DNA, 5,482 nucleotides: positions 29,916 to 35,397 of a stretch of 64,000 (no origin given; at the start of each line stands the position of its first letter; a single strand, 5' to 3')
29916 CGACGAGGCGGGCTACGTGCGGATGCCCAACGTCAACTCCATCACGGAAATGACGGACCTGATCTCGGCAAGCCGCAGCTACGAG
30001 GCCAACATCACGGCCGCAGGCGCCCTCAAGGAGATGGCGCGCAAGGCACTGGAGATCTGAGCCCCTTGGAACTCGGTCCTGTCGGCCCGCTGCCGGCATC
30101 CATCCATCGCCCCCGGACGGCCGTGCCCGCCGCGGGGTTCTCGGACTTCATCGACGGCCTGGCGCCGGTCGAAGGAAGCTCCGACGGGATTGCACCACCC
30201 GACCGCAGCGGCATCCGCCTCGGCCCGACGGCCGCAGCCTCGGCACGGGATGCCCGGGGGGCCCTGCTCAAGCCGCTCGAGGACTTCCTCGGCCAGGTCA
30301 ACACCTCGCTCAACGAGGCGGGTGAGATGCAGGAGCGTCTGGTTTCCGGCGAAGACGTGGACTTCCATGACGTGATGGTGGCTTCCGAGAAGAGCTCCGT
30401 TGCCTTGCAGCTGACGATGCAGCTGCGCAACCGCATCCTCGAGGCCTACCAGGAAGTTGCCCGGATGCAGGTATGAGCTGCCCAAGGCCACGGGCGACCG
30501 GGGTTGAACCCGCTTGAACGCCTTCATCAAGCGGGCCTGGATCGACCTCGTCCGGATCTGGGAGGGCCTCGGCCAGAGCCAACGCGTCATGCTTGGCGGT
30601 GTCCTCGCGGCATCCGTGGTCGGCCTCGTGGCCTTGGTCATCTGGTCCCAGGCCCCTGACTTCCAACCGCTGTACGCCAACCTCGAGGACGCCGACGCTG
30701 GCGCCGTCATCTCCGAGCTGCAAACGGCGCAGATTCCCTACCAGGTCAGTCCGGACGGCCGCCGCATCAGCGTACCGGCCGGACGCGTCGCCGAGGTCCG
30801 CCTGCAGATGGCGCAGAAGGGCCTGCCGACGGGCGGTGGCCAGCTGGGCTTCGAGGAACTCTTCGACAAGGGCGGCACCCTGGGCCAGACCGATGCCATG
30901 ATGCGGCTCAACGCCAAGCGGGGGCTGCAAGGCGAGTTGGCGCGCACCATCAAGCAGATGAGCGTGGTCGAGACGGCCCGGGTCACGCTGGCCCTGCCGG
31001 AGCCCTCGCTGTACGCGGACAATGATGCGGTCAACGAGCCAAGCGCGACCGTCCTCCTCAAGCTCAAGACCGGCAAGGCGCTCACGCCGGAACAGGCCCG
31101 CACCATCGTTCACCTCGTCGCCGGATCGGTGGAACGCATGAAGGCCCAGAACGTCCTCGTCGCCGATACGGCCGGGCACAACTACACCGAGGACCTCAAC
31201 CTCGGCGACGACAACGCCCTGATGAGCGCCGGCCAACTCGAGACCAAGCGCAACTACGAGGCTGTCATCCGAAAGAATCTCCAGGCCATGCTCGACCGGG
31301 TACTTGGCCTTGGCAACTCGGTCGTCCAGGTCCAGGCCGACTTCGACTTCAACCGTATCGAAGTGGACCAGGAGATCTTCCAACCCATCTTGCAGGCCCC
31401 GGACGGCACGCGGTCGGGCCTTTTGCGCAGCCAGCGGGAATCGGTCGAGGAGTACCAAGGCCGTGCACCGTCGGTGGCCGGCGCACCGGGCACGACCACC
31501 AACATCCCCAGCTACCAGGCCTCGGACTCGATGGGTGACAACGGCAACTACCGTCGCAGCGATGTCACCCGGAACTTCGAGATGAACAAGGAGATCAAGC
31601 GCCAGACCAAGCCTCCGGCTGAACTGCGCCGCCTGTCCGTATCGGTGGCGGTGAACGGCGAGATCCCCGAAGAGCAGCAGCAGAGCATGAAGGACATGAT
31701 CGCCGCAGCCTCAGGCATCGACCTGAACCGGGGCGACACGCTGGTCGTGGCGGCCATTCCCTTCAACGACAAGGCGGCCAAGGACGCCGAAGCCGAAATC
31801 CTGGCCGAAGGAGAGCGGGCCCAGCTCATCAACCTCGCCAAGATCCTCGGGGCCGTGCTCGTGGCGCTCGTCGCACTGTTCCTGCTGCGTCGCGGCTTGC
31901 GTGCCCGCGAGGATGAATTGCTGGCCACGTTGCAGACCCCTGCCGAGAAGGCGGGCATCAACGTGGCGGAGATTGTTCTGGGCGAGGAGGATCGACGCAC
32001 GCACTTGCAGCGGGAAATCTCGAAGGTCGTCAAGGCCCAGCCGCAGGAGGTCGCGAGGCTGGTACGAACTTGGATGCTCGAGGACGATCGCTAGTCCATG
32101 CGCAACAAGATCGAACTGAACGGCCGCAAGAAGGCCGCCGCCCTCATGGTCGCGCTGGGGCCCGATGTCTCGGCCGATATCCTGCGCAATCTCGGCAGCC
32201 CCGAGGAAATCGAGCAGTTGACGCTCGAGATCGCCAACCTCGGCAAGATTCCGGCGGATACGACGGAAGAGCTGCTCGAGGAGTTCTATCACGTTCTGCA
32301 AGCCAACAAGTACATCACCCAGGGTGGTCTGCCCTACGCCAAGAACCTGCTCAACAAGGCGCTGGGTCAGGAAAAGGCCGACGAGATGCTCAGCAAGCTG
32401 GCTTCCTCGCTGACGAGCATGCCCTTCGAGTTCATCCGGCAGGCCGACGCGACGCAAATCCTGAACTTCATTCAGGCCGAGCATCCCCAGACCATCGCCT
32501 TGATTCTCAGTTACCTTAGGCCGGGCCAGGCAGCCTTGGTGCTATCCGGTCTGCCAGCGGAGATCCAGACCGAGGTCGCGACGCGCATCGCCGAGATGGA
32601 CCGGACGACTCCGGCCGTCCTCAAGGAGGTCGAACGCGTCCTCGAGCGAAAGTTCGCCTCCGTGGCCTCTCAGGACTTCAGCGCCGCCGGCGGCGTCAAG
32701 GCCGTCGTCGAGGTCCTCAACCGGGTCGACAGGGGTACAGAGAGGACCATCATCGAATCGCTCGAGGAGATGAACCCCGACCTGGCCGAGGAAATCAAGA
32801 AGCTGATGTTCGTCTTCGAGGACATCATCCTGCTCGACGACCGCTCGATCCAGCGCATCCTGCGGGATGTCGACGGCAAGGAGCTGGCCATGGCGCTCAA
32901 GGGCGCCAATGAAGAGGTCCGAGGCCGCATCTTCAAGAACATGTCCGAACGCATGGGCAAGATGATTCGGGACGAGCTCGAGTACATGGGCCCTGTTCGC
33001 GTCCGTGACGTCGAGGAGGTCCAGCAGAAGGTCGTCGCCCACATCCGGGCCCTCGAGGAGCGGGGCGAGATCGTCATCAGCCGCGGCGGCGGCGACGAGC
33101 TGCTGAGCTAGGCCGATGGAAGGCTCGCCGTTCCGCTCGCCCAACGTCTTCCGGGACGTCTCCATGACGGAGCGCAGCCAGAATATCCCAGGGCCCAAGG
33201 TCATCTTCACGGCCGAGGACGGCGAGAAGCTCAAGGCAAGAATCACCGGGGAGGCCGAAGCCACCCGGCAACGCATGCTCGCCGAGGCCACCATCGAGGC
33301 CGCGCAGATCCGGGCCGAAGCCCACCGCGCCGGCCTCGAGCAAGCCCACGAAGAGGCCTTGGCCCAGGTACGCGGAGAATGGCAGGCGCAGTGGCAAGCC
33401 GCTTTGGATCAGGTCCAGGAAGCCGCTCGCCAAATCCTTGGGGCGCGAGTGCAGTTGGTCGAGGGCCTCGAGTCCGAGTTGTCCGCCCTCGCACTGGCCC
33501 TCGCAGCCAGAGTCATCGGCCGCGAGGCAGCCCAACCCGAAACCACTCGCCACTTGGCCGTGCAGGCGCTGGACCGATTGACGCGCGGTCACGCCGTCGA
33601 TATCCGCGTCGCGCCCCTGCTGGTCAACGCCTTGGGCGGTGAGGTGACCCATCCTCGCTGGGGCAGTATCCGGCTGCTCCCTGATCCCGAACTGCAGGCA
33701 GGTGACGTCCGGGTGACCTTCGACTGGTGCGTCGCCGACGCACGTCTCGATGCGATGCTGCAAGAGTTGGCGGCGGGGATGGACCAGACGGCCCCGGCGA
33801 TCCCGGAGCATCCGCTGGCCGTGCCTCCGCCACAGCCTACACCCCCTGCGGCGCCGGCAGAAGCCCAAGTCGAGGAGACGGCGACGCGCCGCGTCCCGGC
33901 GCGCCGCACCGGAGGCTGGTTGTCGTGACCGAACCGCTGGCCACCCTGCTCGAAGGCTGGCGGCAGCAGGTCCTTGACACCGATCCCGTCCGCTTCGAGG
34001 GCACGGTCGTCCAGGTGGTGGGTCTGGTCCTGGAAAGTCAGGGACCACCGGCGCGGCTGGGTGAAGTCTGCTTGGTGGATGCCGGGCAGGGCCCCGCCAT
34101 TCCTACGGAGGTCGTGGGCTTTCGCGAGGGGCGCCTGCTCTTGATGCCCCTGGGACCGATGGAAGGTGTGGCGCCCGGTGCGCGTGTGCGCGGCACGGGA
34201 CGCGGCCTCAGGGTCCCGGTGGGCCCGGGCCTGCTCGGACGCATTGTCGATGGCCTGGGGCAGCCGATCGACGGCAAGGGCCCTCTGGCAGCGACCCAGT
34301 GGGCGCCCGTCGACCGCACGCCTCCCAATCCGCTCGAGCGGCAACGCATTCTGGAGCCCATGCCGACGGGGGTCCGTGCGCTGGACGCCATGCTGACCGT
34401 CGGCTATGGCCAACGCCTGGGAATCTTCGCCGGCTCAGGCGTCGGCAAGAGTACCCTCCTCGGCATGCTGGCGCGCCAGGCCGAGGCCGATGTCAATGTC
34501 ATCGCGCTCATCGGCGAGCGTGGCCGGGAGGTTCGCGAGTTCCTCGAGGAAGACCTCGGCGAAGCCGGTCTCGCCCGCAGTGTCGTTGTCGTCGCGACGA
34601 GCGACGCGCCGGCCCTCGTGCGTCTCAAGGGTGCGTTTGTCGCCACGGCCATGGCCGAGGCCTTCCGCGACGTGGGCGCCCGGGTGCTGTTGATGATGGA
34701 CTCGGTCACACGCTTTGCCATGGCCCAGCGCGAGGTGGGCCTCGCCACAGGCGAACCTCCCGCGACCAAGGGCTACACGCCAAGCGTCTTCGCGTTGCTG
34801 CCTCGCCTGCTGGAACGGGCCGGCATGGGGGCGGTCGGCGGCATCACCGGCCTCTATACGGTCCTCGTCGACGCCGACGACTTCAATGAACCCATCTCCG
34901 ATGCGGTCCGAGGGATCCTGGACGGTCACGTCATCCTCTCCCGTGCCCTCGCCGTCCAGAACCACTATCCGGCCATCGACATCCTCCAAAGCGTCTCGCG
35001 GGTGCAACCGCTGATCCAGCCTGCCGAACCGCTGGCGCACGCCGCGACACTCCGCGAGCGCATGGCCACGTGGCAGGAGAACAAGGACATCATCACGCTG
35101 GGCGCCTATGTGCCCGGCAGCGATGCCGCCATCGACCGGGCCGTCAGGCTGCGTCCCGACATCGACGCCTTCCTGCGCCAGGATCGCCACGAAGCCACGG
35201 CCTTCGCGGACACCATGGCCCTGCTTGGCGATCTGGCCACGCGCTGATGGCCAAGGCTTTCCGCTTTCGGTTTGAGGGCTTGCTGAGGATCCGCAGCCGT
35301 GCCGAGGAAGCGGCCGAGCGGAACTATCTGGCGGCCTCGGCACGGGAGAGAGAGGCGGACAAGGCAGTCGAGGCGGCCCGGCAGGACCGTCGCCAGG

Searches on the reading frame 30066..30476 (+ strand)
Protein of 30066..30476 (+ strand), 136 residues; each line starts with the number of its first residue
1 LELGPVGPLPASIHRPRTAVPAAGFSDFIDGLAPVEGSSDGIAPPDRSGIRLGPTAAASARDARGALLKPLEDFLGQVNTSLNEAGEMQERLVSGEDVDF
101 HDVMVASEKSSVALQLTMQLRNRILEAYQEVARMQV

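Call 55: search_protein_families(library=pfam, proteins=[window:30066-30476:+], max_evalue=0.0001)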
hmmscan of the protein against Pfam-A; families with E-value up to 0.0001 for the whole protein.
window:30066-30476:+ (136 aa): 1 family
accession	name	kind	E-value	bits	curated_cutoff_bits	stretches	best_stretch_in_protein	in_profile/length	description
PF02049.23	FliE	-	2.7e-23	82.4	22.4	1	57-136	10-89/89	Flagellar hook-basal body complex protein FliE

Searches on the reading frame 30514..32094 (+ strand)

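Call 55: search_protein_families(library=pfam, proteins=[window:30514-32094:+], max_evalue=0.0001)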
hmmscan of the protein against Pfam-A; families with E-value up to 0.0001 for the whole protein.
window:30514-32094:+ (526 aa): 2 families
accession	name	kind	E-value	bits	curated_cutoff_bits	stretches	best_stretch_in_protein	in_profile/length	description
PF01514.23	YscJ_FliF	-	7.3e-56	189.3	24.4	1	46-222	2-175/179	Secretory protein of YscJ/FliF family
PF08345.17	YscJ_FliF_C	-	1.3e-35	123.5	23.8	1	260-417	1-147/147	Flagellar M-ring protein C-terminal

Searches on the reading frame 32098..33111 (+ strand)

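Call 55: search_protein_families(library=pfam, proteins=[window:32098-33111:+], max_evalue=0.0001)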
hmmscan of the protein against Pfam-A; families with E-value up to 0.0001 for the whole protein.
window:32098-33111:+ (337 aa): 4 families
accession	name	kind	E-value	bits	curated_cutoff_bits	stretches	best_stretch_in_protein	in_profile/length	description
PF01706.21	FliG_C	-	5.1e-48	162.3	23.3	1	220-327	1-108/108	FliG C-terminal domain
PF14842.11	FliG_N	-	6.5e-41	139.6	25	2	6-110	1-104/104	FliG N-terminal domain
PF14841.11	FliG_M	-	4.7e-33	113.7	25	1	119-192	2-75/76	FliG middle domain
PF03448.22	MgtE_N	-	1.9e-07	32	25.9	0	113-169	34-90/102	MgtE intracellular N domain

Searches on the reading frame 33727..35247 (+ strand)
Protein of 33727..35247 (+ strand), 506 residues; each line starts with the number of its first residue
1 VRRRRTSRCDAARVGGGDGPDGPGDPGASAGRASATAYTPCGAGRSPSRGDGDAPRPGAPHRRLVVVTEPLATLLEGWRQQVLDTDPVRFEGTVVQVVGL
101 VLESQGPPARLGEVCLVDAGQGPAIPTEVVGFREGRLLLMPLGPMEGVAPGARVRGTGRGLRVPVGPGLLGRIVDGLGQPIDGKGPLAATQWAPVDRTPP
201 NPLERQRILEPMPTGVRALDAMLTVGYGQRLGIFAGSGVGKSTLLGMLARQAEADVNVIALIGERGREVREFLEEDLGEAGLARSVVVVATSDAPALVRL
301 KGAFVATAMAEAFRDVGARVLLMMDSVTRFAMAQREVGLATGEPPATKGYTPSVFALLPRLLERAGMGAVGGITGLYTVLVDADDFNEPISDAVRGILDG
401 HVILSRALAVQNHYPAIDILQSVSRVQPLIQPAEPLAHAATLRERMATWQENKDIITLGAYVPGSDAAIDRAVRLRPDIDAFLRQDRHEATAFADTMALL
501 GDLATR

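Call 55: search_protein_families(library=pfam, proteins=[window:33727-35247:+], max_evalue=0.0001)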
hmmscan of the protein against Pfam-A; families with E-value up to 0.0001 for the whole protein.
window:33727-35247:+ (506 aa): 3 families
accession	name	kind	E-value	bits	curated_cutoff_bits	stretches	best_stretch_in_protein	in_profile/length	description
PF00006.31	ATP-synt_ab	-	1.1e-85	287.1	29.5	1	215-424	1-213/213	ATP synthase alpha/beta family, nucleotide-binding domain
PF18269.6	T3SS_ATPase_C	-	7.1e-22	77.5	22.7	1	433-500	3-70/72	T3SS EscN ATPase C-terminal domain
PF02874.29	ATP-synt_ab_N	-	3.7e-07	31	20.9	1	94-158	1-69/69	ATP synthase alpha/beta family, beta-barrel domain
